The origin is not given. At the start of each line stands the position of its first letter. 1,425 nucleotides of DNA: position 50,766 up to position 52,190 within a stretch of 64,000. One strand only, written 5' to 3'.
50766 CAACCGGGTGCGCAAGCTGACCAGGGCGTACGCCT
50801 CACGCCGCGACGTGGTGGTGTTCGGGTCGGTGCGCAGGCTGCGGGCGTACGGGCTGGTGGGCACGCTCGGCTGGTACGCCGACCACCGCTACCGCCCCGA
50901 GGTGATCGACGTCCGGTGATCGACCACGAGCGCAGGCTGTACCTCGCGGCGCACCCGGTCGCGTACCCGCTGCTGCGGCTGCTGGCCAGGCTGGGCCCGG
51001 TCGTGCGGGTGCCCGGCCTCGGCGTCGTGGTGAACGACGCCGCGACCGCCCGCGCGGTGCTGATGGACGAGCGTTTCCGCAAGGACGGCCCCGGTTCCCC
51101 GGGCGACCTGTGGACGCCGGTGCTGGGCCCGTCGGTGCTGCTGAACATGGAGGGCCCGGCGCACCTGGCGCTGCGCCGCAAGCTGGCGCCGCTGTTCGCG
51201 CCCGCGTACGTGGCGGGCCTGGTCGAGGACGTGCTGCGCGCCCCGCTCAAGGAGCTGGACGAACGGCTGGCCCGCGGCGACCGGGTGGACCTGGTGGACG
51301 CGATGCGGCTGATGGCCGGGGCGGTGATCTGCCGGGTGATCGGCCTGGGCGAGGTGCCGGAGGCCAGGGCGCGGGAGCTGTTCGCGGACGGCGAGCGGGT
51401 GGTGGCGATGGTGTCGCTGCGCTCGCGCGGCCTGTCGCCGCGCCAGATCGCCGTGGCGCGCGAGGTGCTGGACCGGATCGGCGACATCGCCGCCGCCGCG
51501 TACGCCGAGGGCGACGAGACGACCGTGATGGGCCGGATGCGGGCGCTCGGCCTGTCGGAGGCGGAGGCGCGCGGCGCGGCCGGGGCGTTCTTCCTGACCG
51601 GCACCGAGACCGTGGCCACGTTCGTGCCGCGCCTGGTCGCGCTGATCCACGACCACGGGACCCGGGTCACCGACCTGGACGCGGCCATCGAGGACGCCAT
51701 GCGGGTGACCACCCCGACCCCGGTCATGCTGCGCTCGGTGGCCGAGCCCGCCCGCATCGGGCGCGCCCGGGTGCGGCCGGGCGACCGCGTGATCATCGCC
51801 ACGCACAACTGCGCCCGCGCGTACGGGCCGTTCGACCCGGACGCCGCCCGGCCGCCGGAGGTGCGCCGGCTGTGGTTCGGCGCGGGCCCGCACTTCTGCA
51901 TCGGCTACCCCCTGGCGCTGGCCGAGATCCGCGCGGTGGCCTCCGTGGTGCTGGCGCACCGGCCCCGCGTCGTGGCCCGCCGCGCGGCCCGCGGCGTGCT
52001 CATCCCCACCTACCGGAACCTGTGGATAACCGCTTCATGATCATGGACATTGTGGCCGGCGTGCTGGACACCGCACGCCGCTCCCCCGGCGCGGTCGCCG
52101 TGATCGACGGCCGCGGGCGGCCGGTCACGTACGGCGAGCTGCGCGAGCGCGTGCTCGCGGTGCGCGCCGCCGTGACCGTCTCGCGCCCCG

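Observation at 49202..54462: Compact five-gene coupled biosynthetic operon: KAS III-like, GT2, cytochrome P450, fatty acyl-AMP/CoA ligase, NAD-dependent epimerase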

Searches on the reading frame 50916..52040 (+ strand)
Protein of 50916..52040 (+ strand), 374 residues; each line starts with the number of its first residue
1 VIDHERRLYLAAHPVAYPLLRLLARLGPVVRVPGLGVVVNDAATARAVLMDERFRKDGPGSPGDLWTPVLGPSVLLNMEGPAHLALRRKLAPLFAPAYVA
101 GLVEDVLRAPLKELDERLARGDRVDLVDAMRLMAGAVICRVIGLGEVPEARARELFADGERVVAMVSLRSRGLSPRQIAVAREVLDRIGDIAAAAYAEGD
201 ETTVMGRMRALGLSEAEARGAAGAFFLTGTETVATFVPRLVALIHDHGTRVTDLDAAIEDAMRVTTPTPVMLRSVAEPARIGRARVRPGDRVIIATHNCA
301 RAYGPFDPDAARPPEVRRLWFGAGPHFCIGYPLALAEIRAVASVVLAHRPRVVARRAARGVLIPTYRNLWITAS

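Call 12: search_protein_families(library=pfam, proteins=[window:50916-52040:+], max_evalue=0.001)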
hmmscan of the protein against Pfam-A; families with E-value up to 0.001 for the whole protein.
window:50916-52040:+ (374 aa): 1 family
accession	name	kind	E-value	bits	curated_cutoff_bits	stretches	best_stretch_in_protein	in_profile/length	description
PF00067.27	p450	-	1.1e-07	31.5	22.8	1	253-346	323-429/462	Cytochrome P450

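Call 13: search_protein_families(library=ncbifam, proteins=[window:50916-52040:+], max_evalue=0.001)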
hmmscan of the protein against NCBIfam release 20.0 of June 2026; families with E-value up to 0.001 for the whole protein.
window:50916-52040:+ (374 aa): 4 families
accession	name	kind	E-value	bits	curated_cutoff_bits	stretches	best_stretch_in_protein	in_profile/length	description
NF050147.1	aminopyruv_ApyO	equivalog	6e-17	61.4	525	2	249-349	284-393/444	RiPP biosynthesis cytochrome P450 ApyO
TIGR04538.1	P450_cycloAA_1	subfamily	4.2e-09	35.7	500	1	254-347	258-364/395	cytochrome P450, cyclodipeptide synthase-associated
NF041177.1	Cyp119_Thmprot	equivalog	7.2e-09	34.9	680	1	75-341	68-332/368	cytochrome P450 Cyp119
NF041802.1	P450_SolI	exception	0.00015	20.3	850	0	257-341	299-387/424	solanimycin biosynthesis cytochrome P450 SolI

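Call 17: find_homologous_proteins(query=window:50916-52040:+)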
Query window:50916-52040:+ (374 aa): 1181 proteins with E <= 0.001 among 8000 candidates; the best 120 are listed.
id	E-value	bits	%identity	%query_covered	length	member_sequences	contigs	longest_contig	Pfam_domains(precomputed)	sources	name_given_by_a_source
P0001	1.2e-236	803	100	100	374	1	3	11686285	PF00067.28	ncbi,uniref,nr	ncbi:cytochrome P450 [Thermocatellispora tengchongensis]|uniref:Cytochrome P450 n=1 Tax=Thermocatell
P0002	7.4e-196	668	84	99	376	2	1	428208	PF00067.28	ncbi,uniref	ncbi:cytochrome P450 [Streptosporangium sp. NPDC002721]|uniref:cytochrome P450 n=1 Tax=Streptosporan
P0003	1.5e-195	667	83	99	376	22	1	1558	PF00067.28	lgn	-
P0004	3.1e-195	666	83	100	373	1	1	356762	PF00067.28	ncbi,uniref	ncbi:cytochrome P450 [Streptosporangium fragile]|uniref:Cytochrome P450 n=1 Tax=Streptosporangium fr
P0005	9.7e-195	665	83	99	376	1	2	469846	PF00067.28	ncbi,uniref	ncbi:cytochrome P450 [Streptosporangium vulgare]|uniref:Cytochrome P450 n=1 Tax=Streptosporangium vu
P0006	1.7e-194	664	83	99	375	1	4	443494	PF00067.28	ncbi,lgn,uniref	ncbi:cytochrome P450 [Streptosporangium sp. NPDC006930]|uniref:cytochrome P450 n=1 Tax=unclassified 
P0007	2.0e-194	664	83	100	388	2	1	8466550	PF00067.28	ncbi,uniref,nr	ncbi:cytochrome P450 [Planobispora rosea]|uniref:cytochrome P450 n=1 Tax=Planobispora rosea TaxID=35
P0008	4.8e-194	662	83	99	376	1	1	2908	PF00067.28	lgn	-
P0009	5.7e-194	662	83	99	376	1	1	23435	PF00067.28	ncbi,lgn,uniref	ncbi:cytochrome P450 [Streptosporangium sp. NPDC048865]|uniref:cytochrome P450 n=1 Tax=Streptosporan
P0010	1.3e-193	661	82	100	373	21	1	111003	PF00067.28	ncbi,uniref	ncbi:cytochrome P450 [Streptosporangium canum]|uniref:cytochrome P450 n=1 Tax=Streptosporangium canu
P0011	3.7e-193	660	81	100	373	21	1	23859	PF00067.28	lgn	-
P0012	4.6e-193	659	82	100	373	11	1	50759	PF00067.28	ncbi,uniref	ncbi:cytochrome P450 [Streptosporangium sp. NPDC006013]|uniref:cytochrome P450 n=1 Tax=Streptosporan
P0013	7.0e-193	659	80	99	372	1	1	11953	PF00067.28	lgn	-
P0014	9.7e-192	655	82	99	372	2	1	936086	PF00067.28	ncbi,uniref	ncbi:cytochrome P450 [Nonomuraea sp. NPDC050556]|uniref:cytochrome P450 n=1 Tax=Nonomuraea sp. NPDC0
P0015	1.3e-190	651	80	100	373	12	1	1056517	PF00067.28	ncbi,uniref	ncbi:cytochrome P450 [Streptosporangium saharense]|uniref:cytochrome P450 n=1 Tax=Streptosporangium 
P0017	5.3e-190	649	81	100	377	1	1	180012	PF00067.28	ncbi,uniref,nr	ncbi:cytochrome P450 [Microtetraspora sp. NBRC 13810]|uniref:cytochrome P450 n=1 Tax=Microtetraspora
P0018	1.4e-189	648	81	99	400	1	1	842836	PF00067.28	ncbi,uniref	ncbi:cytochrome P450 [Thermopolyspora sp. NPDC052614]|uniref:cytochrome P450 n=1 Tax=Thermopolyspora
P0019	4.1e-189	646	82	100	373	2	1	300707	PF00067.28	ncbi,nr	ncbi:cytochrome P450 [Streptosporangium violaceochromogenes]|nr:cytochrome P450 [Streptosporangium v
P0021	9.0e-189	645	81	99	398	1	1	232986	PF00067.28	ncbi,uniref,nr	ncbi:cytochrome P450 [Sphaerisporangium perillae]|uniref:cytochrome P450 n=1 Tax=Sphaerisporangium p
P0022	1.1e-188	645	81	100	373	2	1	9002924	PF00067.28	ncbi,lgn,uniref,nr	ncbi:cytochrome P450 [Streptosporangium sp. NBC_01756]|uniref:cytochrome P450 n=1 Tax=Streptosporang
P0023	2.0e-188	644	80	100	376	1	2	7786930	PF00067.28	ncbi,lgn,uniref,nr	ncbi:cytochrome P450 [Streptosporangium becharense]|uniref:Cytochrome P450 n=1 Tax=Streptosporangium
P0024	2.1e-188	644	82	99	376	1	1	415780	PF00067.28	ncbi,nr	ncbi:cytochrome P450 [Streptosporangium sp. KLBMP 9127]|nr:cytochrome P450 [Streptosporangium sp. KL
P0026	4.6e-187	639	81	99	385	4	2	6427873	PF00067.28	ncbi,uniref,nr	ncbi:cytochrome P450 [Sphaerisporangium krabiense]|uniref:Cytochrome P450 n=1 Tax=Sphaerisporangium 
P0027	8.8e-187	639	80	99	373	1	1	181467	PF00067.28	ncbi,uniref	ncbi:cytochrome P450 [Nonomuraea sp. NPDC059194]|uniref:cytochrome P450 n=1 Tax=Nonomuraea sp. NPDC0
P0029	2.4e-186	637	80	100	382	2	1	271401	PF00067.28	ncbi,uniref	ncbi:cytochrome P450 [Streptosporangium sp. NPDC023615]|uniref:cytochrome P450 n=1 Tax=Streptosporan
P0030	3.5e-186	637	76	100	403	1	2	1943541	PF00067.28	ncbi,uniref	ncbi:cytochrome P450 [Streptosporangium longisporum]|uniref:Cytochrome P450 n=1 Tax=Streptosporangiu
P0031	7.5e-186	635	81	99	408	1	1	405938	PF00067.28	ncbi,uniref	ncbi:cytochrome P450 [Sphaerisporangium dianthi]|uniref:Cytochrome P450 n=1 Tax=Sphaerisporangium di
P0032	1.3e-185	635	79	100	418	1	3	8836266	PF00067.28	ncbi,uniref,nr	ncbi:cytochrome P450 [Planobispora longispora]|uniref:Cytochrome P450 n=1 Tax=Planobispora longispor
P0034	6.5e-185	632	79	99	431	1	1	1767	PF00067.28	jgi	jgi:cytochrome P450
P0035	6.5e-185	632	80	99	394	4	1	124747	PF00067.28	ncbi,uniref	ncbi:cytochrome P450 [Sphaerisporangium rhizosphaerae]|uniref:Cytochrome P450 n=1 Tax=Sphaerisporang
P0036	3.2e-184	630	78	99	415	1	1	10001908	PF00067.28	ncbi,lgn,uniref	ncbi:cytochrome P450 [Sphaerisporangium viridialbum]|uniref:cytochrome P450 n=1 Tax=Sphaerisporangiu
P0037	8.0e-184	629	80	99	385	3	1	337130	PF00067.28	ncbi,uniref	ncbi:cytochrome P450 [Sphaerisporangium sp. NPDC051011]|uniref:cytochrome P450 n=1 Tax=Sphaerisporan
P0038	9.5e-184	629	80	100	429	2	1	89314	PF00067.28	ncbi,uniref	ncbi:cytochrome P450 [Sphaerisporangium sp. NPDC049003]|uniref:cytochrome P450 n=1 Tax=Sphaerisporan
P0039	1.5e-183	628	80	99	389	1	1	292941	PF00067.28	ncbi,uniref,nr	ncbi:cytochrome P450 [Sphaerisporangium fuscum]|uniref:cytochrome P450 n=1 Tax=Sphaerisporangium fus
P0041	8.5e-183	625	80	99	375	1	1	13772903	PF00067.28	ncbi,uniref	ncbi:cytochrome P450 [Nonomuraea sp. CA-143628]|uniref:cytochrome P450 n=1 Tax=Nonomuraea sp. CA-143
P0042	1.2e-182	625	80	98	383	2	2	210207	PF00067.28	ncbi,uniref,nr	ncbi:cytochrome P450 [Sphaerisporangium melleum]|uniref:Cytochrome P450 n=1 Tax=Sphaerisporangium me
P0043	1.3e-182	625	78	100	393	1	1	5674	PF00067.28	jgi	jgi:cytochrome P450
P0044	1.5e-182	625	78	100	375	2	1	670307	PF00067.28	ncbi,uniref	ncbi:cytochrome P450 [Nonomuraea sp. NPDC050328]|uniref:cytochrome P450 n=1 Tax=Nonomuraea sp. NPDC0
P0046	3.1e-182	624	81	99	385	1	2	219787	PF00067.28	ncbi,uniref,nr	ncbi:cytochrome P450 [Nonomuraea guangzhouensis]|uniref:Cytochrome P450 n=1 Tax=Nonomuraea guangzhou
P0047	5.0e-182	623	78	99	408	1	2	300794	PF00067.28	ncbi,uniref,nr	ncbi:cytochrome P450 [Planobispora siamensis]|uniref:Cytochrome P450 n=1 Tax=Planobispora siamensis 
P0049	1.0e-181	622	76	100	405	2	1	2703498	PF00067.28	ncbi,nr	ncbi:cytochrome P450 [Planomonospora sp. ID67723]|nr:cytochrome P450 [Planomonospora sp. ID67723]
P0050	2.7e-181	621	80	98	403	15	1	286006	PF00067.28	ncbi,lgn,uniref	ncbi:cytochrome P450 [Nonomuraea sp. NPDC049158]|uniref:cytochrome P450 n=1 Tax=Nonomuraea sp. NPDC0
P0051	5.6e-181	619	75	100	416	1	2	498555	PF00067.28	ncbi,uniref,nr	ncbi:cytochrome P450 [Planobispora takensis]|uniref:Cytochrome P450 n=1 Tax=Planobispora takensis Ta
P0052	1.2e-180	618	74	100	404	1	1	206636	PF00067.28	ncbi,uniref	ncbi:cytochrome P450 [Streptosporangium sp. NPDC048047]|uniref:cytochrome P450 n=1 Tax=Streptosporan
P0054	5.9e-180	616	79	99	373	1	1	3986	PF00067.28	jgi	jgi:cytochrome P450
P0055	1.5e-179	615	79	98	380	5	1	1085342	PF00067.28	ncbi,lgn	ncbi:cytochrome P450 [Nonomuraea sp. NPDC003727]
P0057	3.5e-179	614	77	99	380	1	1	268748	PF00067.28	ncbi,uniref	ncbi:cytochrome P450 [Nonomuraea sp. NPDC049152]|uniref:cytochrome P450 n=1 Tax=Nonomuraea sp. NPDC0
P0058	4.3e-179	613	79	99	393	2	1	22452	PF00067.28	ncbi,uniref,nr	ncbi:cytochrome P450 [Nonomuraea rhizosphaerae]|uniref:cytochrome P450 n=1 Tax=Nonomuraea rhizosphae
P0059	4.5e-179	613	79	99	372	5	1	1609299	PF00067.28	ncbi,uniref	ncbi:cytochrome P450 [Nonomuraea sp. NPDC049269]|uniref:cytochrome P450 n=1 Tax=Nonomuraea sp. NPDC0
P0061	3.9e-177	607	77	99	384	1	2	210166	PF00067.28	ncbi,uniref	ncbi:cytochrome P450 [Sphaerisporangium aureirubrum]|uniref:Cytochrome P450 n=1 Tax=Sphaerisporangiu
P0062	5.9e-177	606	66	100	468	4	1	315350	PF00067.28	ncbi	ncbi:cytochrome P450 [Planomonospora sphaerica]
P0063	5.0e-176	603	74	100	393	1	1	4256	PF00067.28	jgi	jgi:cytochrome P450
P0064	1.6e-175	602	66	100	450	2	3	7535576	PF00067.28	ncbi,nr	ncbi:cytochrome P450 [Planomonospora parontospora]|nr:cytochrome P450 [Planomonospora parontospora]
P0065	2.3e-175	601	69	100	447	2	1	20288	PF00067.28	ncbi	ncbi:cytochrome P450 [Planomonospora algeriensis]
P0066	2.3e-172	591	83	66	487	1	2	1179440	PF00067.28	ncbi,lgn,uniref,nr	ncbi:cytochrome P450 [Nonomuraea soli]|uniref:Cytochrome P450 n=1 Tax=Nonomuraea soli TaxID=1032476 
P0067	3.0e-172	591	70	99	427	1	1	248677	PF00067.28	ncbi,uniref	ncbi:cytochrome P450 [Nonomuraea sp. NPDC050663]|uniref:cytochrome P450 n=1 Tax=Nonomuraea sp. NPDC0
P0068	9.9e-172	589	74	99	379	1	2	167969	PF00067.28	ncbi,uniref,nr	ncbi:cytochrome P450 [Sinosporangium siamense]|uniref:Cytochrome P450 n=1 Tax=Sinosporangium siamens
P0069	3.5e-169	581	72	99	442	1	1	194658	PF00067.28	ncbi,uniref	ncbi:cytochrome P450 [Planomonospora corallina]|uniref:Cytochrome P450 n=1 Tax=Planomonospora corall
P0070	5.9e-169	580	72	99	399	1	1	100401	PF00067.28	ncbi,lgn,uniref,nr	ncbi:Cytochrome P450 [Sinosporangium album]|uniref:Cytochrome P450 n=1 Tax=Sinosporangium album TaxI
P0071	6.2e-168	577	74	99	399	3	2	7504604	PF00067.28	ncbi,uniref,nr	ncbi:cytochrome P450 [Sphaerisporangium rubeum]|uniref:Cytochrome P450 n=1 Tax=Sphaerisporangium rub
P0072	8.2e-168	576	71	95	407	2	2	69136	PF00067.28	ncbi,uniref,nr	ncbi:cytochrome P450 [Planomonospora parontospora]|uniref:cytochrome P450 n=1 Tax=Planomonospora par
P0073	8.1e-157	540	70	99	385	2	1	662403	PF00067.28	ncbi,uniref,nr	ncbi:cytochrome P450 [Actinomadura rupiterrae]|uniref:cytochrome P450 n=1 Tax=Actinomadura rupiterra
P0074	8.1e-157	540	70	100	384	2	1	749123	PF00067.28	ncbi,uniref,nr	ncbi:cytochrome P450 [Actinocorallia populi]|uniref:cytochrome P450 n=1 Tax=Actinocorallia populi Ta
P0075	1.7e-156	539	71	99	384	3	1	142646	PF00067.28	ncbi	ncbi:cytochrome P450 [Spirillospora sp. NPDC050679]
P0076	1.7e-156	539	71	100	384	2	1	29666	PF00067.28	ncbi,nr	ncbi:cytochrome P450 [Actinomadura sp. GC306]|nr:cytochrome P450 [Actinomadura sp. GC306]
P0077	3.0e-156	538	71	99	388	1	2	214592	PF00067.28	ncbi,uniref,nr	ncbi:cytochrome P450 [Actinomadura harenae]|uniref:Cytochrome P450 n=1 Tax=Actinomadura harenae TaxI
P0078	1.5e-155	536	71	98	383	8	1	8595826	PF00067.28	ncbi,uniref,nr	ncbi:cytochrome P450 [Catellatospora sp. IY07-71]|uniref:cytochrome P450 n=1 Tax=Catellatospora sp. 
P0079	1.8e-155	536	71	98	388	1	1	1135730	PF00067.28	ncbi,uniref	ncbi:cytochrome P450 [Actinomadura vinacea]|uniref:Cytochrome P450 n=1 Tax=Actinomadura vinacea TaxI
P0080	2.6e-155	535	71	100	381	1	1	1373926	PF00067.28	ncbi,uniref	ncbi:cytochrome P450 [Actinomadura sp. 21ATH]|uniref:cytochrome P450 n=1 Tax=Actinomadura sp. 21ATH 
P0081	5.8e-155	534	71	99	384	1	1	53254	PF00067.28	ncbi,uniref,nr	ncbi:cytochrome P450 [Actinomadura hibisca]|uniref:cytochrome P450 n=1 Tax=Actinomadura hibisca TaxI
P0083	6.9e-155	534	70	100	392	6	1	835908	PF00067.28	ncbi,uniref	ncbi:cytochrome P450 [Spirillospora sp. NPDC048823]|uniref:cytochrome P450 n=2 Tax=Spirillospora Tax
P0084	1.0e-154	533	69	99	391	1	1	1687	PF00067.28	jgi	jgi:cytochrome P450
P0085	1.1e-154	533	71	98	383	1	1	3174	PF00067.28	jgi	jgi:cytochrome P450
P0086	1.2e-154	533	70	98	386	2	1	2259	PF00067.28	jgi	jgi:cytochrome P450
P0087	1.4e-154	533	71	99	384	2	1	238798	PF00067.28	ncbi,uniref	ncbi:cytochrome P450 [Actinocorallia libanotica]|uniref:Cytochrome P450 n=1 Tax=Actinocorallia liban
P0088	1.5e-154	533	70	99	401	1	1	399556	PF00067.28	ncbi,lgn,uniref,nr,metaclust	ncbi:cytochrome P450 [Actinomadura oligospora]|uniref:cytochrome P450 n=1 Tax=Actinomadura oligospor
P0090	1.5e-154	533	70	100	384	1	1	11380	PF00067.28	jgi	jgi:cytochrome P450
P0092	3.7e-154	531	69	99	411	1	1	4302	PF00067.28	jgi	jgi:cytochrome P450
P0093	7.9e-154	530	70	98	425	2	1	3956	PF00067.28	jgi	jgi:cytochrome P450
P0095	8.7e-154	530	71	99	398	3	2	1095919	PF00067.28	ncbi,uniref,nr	ncbi:cytochrome P450 [Catellatospora paridis]|uniref:cytochrome P450 n=1 Tax=Catellatospora paridis 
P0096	1.1e-153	530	70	98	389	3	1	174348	PF00067.28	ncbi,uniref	ncbi:cytochrome P450 [Actinomadura sp. 6N118]|uniref:cytochrome P450 n=1 Tax=Actinomadura sp. 6N118 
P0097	1.3e-153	529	69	99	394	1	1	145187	PF00067.28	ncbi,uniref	ncbi:cytochrome P450 [Actinomadura sp. 9N407]|uniref:cytochrome P450 n=1 Tax=Actinomadura sp. 9N407 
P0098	2.5e-153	529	70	99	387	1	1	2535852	PF00067.28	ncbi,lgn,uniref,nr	ncbi:cytochrome P450 [Actinomadura macrotermitis]|uniref:Erythromycin C-12 hydroxylase n=1 Tax=Actin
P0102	3.4e-153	528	70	98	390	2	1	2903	PF00067.28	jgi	jgi:cytochrome P450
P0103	4.2e-153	528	67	98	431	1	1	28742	PF00067.28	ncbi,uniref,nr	ncbi:cytochrome P450 [Actinomadura logoneensis]|uniref:Cytochrome P450 n=1 Tax=Actinomadura logoneen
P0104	4.7e-153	528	69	98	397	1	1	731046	PF00067.28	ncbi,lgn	ncbi:cytochrome P450 [Spirillospora sp. NPDC052269]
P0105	6.3e-153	527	70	99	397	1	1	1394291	PF00067.28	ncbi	ncbi:cytochrome P450 [Actinocorallia aurea]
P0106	6.4e-153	527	71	99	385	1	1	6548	PF00067.28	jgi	jgi:cytochrome P450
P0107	9.4e-153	527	71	100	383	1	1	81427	PF00067.28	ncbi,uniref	ncbi:cytochrome P450 [Spirillospora sp. NPDC029432]|uniref:cytochrome P450 n=1 Tax=Spirillospora sp.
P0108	1.4e-152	526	71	99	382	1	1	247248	PF00067.28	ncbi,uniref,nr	ncbi:cytochrome P450 [Actinomadura parmotrematis]|uniref:Cytochrome P450 n=1 Tax=Actinomadura parmot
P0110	1.6e-152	526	70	98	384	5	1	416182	PF00067.28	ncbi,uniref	ncbi:cytochrome P450 [Actinomadura monticuli]|uniref:Cytochrome P450 n=1 Tax=Actinomadura monticuli 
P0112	2.2e-152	525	69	99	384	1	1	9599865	PF00067.28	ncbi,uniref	ncbi:cytochrome P450 [Spirillospora sp. CA-128828]|uniref:cytochrome P450 n=1 Tax=Spirillospora sp. 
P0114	2.4e-152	525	71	99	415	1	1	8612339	PF00067.28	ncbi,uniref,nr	ncbi:cytochrome P450 [Actinomadura algeriensis]|uniref:Cytochrome P450 n=1 Tax=Actinomadura algerien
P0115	2.7e-152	525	70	99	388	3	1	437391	PF00067.28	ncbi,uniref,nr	ncbi:cytochrome P450 [Actinomadura barringtoniae]|uniref:Cytochrome P450 n=1 Tax=Actinomadura barrin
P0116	2.9e-152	525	68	99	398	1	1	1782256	PF00067.28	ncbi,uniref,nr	ncbi:cytochrome P450 [Rhizohabitans arisaemae]|uniref:cytochrome P450 n=1 Tax=Rhizohabitans arisaema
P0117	3.0e-152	525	71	98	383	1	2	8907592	PF00067.28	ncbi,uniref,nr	ncbi:cytochrome P450 [Catellatospora citrea]|uniref:cytochrome P450 n=1 Tax=Catellatospora citrea Ta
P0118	3.4e-152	525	69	99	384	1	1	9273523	PF00067.28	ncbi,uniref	ncbi:cytochrome P450 [Spirillospora sp. CA-142024]|uniref:cytochrome P450 n=1 Tax=Spirillospora sp. 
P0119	3.5e-152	525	71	98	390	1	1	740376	PF00067.28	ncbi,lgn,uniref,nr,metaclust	ncbi:Cytochrome P450 [Thermomonospora echinospora]|uniref:Cytochrome P450 n=1 Tax=Thermomonospora ec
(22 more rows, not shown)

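Call 21: find_related_loci(query=A1, collection=genome_contigs, flank=8000)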
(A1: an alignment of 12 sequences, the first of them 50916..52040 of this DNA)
Query A1 (374 aa) in genome_contigs; peptide patterns used: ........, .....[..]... (x = any residue, [..] = any of these).
536 stretches matched a pattern; 516 encode a relative of the query (tblastn E <= 1e-3); the best 80 are kept; 80 distinct loci.
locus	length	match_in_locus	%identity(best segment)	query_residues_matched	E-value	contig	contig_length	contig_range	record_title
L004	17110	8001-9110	84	2-371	0e+0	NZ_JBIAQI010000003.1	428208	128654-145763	Streptosporangium sp. NPDC002721 NPDC002721_6_C3.ctg-0003, whole genome shotgun sequence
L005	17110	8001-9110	83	2-371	0e+0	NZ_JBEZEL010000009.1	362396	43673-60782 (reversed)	Streptosporangium sp. NPDC049078 NPDC049078_81_B1.ctg-0009, whole genome shotgun sequence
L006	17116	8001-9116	82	2-373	0e+0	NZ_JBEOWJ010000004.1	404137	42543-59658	Streptosporangium sp. NPDC002544 NPDC002544_7_G8.ctg-0004, whole genome shotgun sequence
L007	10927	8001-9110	83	2-371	0e+0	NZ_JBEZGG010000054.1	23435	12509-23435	Streptosporangium sp. NPDC048865 NPDC048865_112_A11.ctg-0054, whole genome shotgun sequence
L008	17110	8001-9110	83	2-371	0e+0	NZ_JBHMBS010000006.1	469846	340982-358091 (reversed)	Streptosporangium vulgare strain JCM 3028 spades_K_25_97_6, whole genome shotgun sequence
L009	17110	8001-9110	83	2-371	0e+0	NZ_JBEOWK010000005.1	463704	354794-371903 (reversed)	Streptosporangium sp. NPDC002524 NPDC002524_8_H10.ctg-0005, whole genome shotgun sequence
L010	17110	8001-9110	83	2-371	0e+0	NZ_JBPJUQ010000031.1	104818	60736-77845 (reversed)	Streptosporangium sp. G11 G11_scaffold31, whole genome shotgun sequence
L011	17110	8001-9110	82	2-371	0e+0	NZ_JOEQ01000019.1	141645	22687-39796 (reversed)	Streptosporangium amethystogenes strain NRRL B-2639 contig19.1, whole genome shotgun sequence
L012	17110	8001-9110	82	2-371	0e+0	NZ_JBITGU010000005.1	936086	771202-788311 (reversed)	Nonomuraea sp. NPDC050556 NPDC050556_347_A3.ctg-0005, whole genome shotgun sequence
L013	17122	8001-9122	81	3-374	0e+0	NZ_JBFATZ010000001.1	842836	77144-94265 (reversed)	Thermopolyspora sp. NPDC052614 NPDC052614_79_F5.ctg-0001, whole genome shotgun sequence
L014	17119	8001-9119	82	2-374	0e+0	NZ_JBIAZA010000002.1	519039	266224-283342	Streptosporangium sp. NPDC000396 NPDC000396_6_G10.ctg-0002, whole genome shotgun sequence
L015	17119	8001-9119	82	2-374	0e+0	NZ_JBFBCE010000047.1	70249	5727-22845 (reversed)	Streptosporangium sp. NPDC051023 NPDC051023_149_H8.ctg-0047, whole genome shotgun sequence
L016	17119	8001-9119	83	2-374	0e+0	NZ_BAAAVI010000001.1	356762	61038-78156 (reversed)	Streptosporangium fragile strain JCM 6242 sequence001, whole genome shotgun sequence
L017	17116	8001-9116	82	2-373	0e+0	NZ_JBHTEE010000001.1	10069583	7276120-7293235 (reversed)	Streptosporangium amethystogenes subsp. fukuiense strain JCM 10083 contig_1, whole genome shotgun sequence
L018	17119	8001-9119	81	2-374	0e+0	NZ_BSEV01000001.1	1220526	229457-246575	Streptosporangium carneum strain VKM Ac-2007 spades_K_25_97_1, whole genome shotgun sequence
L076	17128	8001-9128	70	5-372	3e-153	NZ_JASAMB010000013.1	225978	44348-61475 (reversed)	Catellatospora sp. KI3 13, whole genome shotgun sequence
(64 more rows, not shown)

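Call 26: search_protein_representatives(protein=window:50916-52040:+)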
Query: 374 residues. Proteins with E-value up to 0.001 (for the whole library): 4013; up to 1e-10: 304; up to 1e-30: 102. The best 150 are listed.
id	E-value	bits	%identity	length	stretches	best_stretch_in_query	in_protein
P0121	1.3e-102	359.9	58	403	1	4-373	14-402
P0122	6.4e-100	351.1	57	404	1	5-371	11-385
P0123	3.9e-96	338.7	55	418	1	5-373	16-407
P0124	5.1e-91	321.8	54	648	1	5-370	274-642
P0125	5.2e-88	312.0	71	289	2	254-371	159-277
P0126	1.1e-87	310.9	53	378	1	5-371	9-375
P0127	9.1e-87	307.9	54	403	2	10-304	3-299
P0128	9.1e-84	298.0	52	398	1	5-370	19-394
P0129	2.2e-83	296.7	47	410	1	4-370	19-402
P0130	2.6e-79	283.3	43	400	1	4-372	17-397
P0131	3.3e-79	283.0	55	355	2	78-289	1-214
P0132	1.4e-78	280.9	42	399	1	4-347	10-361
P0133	1.8e-78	280.6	45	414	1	2-372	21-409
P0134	1.6e-74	267.6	44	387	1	12-371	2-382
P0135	2.6e-73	263.6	42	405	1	4-343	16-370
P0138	1.1e-69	251.7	39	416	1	3-371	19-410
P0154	6.8e-57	209.6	36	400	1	4-372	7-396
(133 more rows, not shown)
